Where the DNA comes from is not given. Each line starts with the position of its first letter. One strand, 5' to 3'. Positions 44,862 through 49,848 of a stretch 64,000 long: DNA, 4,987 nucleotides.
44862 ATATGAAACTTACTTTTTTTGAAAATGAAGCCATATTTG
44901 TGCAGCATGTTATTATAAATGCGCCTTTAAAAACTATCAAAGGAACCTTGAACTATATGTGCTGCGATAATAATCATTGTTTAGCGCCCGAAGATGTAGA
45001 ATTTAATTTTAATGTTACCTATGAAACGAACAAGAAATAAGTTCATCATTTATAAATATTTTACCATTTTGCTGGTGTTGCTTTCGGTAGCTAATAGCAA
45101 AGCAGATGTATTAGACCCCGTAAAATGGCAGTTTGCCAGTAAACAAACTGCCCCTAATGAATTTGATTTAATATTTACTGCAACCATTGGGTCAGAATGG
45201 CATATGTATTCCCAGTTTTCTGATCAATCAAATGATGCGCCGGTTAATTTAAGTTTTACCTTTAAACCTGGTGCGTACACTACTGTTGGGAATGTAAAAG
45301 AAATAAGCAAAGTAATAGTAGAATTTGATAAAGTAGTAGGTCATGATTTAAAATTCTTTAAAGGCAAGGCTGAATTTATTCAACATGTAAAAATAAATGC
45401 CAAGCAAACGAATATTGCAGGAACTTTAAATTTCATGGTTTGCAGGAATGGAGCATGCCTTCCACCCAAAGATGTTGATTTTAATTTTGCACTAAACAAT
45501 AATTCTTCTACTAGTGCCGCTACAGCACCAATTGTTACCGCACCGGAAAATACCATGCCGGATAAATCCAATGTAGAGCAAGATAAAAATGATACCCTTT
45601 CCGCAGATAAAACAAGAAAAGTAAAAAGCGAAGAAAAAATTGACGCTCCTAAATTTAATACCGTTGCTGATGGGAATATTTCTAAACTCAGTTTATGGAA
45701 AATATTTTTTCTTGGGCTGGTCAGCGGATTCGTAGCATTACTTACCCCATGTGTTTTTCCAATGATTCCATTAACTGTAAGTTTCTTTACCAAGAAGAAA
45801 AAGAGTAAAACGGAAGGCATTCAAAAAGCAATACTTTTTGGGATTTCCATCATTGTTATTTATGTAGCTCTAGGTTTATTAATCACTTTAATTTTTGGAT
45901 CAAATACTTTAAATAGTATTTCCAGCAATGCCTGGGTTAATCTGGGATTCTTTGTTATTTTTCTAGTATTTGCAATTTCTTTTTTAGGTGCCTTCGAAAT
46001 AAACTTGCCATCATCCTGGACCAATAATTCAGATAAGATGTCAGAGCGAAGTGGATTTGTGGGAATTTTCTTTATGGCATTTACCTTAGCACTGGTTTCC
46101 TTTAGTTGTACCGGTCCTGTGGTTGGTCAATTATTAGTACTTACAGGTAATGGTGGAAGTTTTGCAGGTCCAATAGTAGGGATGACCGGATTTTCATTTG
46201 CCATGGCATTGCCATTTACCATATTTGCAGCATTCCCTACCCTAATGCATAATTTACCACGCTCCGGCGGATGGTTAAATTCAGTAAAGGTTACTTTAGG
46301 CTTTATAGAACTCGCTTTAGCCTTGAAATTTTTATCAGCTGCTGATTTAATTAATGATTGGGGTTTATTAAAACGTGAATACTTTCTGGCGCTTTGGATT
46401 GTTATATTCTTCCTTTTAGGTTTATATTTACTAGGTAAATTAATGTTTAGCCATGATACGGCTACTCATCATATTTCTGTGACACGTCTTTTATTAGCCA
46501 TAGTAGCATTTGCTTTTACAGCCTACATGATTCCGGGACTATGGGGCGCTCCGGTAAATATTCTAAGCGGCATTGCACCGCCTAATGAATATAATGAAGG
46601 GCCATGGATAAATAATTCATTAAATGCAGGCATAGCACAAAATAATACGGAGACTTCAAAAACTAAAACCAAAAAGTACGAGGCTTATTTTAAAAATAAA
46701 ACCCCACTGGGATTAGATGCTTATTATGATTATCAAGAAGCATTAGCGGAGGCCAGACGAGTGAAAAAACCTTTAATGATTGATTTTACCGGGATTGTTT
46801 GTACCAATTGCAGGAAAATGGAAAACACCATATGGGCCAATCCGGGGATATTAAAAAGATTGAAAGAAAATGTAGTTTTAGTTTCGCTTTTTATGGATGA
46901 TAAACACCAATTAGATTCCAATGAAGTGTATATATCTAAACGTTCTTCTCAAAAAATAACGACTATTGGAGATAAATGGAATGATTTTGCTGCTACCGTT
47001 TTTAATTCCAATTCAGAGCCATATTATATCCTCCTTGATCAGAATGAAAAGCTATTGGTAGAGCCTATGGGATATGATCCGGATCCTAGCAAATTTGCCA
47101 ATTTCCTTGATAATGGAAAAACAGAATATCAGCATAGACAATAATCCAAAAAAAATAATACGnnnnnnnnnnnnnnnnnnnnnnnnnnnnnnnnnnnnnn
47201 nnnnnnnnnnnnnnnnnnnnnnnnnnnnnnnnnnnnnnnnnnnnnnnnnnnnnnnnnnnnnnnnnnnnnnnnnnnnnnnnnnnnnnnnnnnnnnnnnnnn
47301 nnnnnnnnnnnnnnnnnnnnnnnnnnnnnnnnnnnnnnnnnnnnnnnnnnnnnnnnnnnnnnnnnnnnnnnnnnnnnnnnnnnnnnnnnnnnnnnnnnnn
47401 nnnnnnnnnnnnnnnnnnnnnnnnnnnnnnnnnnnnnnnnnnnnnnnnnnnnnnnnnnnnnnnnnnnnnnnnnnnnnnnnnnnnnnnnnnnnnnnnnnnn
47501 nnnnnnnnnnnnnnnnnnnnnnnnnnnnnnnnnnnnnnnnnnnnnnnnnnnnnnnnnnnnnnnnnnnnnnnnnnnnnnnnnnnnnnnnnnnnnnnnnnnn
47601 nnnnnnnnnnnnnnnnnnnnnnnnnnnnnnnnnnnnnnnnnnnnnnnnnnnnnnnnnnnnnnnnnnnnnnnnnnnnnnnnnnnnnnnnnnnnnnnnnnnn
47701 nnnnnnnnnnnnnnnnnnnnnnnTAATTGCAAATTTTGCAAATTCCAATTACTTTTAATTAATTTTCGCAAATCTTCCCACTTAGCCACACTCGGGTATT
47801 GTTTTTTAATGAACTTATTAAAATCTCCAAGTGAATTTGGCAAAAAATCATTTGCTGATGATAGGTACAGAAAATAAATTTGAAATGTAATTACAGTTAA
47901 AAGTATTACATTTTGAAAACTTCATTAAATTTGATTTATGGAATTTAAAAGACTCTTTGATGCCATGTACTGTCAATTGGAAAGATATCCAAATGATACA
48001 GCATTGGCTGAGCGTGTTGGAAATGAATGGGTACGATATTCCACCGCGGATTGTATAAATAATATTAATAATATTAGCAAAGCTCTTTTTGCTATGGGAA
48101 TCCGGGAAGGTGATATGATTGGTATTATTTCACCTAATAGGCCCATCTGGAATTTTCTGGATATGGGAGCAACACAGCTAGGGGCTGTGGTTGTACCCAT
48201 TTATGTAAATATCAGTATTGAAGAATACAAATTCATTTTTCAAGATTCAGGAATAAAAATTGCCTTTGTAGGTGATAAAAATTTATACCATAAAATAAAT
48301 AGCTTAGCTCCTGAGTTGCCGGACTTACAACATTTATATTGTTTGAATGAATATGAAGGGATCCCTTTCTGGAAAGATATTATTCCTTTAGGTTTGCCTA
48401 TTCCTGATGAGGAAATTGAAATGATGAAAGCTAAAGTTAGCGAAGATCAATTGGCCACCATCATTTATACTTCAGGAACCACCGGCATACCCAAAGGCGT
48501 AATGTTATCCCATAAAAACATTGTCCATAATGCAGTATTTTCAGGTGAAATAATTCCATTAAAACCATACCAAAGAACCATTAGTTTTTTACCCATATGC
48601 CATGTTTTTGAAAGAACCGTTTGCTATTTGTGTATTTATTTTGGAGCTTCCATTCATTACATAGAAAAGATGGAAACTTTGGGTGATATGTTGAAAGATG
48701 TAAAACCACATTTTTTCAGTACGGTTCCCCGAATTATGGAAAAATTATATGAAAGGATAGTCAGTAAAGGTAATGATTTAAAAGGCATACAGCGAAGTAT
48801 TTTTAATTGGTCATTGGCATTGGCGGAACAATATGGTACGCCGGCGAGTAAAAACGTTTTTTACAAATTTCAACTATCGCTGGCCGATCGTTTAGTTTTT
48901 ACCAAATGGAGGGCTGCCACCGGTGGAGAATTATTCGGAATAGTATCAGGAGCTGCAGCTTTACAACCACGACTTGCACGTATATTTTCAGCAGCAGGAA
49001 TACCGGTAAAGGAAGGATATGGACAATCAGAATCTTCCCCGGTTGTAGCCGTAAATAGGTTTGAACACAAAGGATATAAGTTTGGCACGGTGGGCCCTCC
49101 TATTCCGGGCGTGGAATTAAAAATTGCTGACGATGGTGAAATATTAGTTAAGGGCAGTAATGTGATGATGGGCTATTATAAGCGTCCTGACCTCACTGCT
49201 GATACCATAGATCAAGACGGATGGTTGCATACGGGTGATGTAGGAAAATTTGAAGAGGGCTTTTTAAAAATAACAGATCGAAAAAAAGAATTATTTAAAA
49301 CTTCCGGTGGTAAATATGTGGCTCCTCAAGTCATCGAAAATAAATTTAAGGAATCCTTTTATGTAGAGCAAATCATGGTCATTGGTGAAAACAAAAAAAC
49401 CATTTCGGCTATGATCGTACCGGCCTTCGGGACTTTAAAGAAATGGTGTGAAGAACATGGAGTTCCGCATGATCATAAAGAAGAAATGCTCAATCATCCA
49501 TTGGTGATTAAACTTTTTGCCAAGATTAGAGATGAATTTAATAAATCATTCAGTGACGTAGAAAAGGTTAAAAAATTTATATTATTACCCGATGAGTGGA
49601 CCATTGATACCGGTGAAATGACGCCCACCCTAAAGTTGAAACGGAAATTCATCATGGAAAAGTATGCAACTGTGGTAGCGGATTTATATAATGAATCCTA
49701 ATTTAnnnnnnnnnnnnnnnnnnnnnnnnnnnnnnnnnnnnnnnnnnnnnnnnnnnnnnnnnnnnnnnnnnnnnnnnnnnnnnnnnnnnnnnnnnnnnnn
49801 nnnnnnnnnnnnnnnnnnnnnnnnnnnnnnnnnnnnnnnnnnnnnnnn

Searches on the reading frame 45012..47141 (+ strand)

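Call 35: search_protein_families(library=pfam, proteins=[window:45012-47141:+], max_evalue=0.001)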
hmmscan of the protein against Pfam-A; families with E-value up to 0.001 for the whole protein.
window:45012-47141:+ (710 aa): 5 families
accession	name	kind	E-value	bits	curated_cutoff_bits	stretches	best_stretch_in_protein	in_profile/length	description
PF02683.22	DsbD_TM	-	5.3e-26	91.7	27.1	1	229-442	2-216/219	Cytochrome C biogenesis protein transmembrane domain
PF13899.12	Thioredoxin_7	-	1.4e-10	41.6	27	1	570-631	2-63/83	Thioredoxin-like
PF13098.12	Thioredoxin_2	-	9.5e-07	29.6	27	1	585-689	5-95/104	Thioredoxin-like domain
PF11412.14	DsbD_N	-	3.8e-06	27.4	25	1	41-157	11-115/119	Thiol:disulfide interchange protein DsbD, N-terminal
PF03190.21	Thioredox_DsbH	-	7.9e-05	23.1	27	1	562-641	14-91/163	Protein of unknown function, DUF255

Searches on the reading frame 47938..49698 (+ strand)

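Call 51: search_protein_families(library=ncbifam, proteins=[window:47938-49698:+], max_evalue=1e-10)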
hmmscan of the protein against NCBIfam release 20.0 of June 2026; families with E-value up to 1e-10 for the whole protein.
window:47938-49698:+ (587 aa): 74 families (the best 25 are shown)
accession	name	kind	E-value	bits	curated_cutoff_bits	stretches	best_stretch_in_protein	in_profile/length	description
NF038343.1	ligase_FadD11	exception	9e-97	324.8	950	1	37-586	32-583/585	fatty acid--CoA ligase FadD11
NF004837.0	PRK06187.1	subfamily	3.9e-75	253.1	476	2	10-286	14-290/531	long-chain-fatty-acid--CoA ligase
NF005801.1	PRK07656.1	equivalog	5.8e-60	203.3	657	2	336-484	285-437/500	FadD3 family acyl-CoA ligase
NF004114.0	PRK05605.1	equivalog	1.5e-56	191.9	766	2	336-497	344-516/575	long-chain-fatty-acid--CoA ligase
NF009233.0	PRK12583.1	subfamily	1.9e-55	188.3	832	2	13-241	27-273/558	fatty acid CoA ligase family protein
TIGR01923.1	menE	equivalog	8.1e-54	183.1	330.15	2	338-488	232-386/442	o-succinylbenzoate--CoA ligase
NF009232.0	PRK12582.1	subfamily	1e-51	175.9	777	2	354-586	377-615/624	acyl-CoA synthetase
NF002966.0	PRK03640.1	equivalog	2.2e-47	161.8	556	2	349-490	273-422/483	o-succinylbenzoate--CoA ligase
NF041592.1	carboxyl_red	equivalog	8e-47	159.5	1300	1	163-586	224-621/1160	carboxylic acid reductase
NF052269.1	Staph_lig_FadD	equivalog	9.3e-46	156.2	650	2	40-285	34-268/499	long-chain-fatty-acid--CoA ligase FadD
NF006182.0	PRK08316.1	subfamily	1.6e-45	155.6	663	2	14-256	21-257/523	fatty acyl-CoA synthetase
NF005702.0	PRK07514.1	subfamily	6.7e-42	143.5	558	2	335-485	275-435/506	malonyl-CoA synthase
NF005307.0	PRK06839.1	equivalog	7.4e-42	143.6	748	2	337-488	271-431/496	o-succinylbenzoate--CoA ligase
NF006386.0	PRK08633.1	equivalog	2.5e-41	141.4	1221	2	335-475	903-1066/1147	acyl-[ACP]--phospholipid O-acyltransferase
NF004229.0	PRK05677.1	subfamily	8.7e-41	140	879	1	335-484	331-489/563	long-chain-fatty-acid--CoA ligase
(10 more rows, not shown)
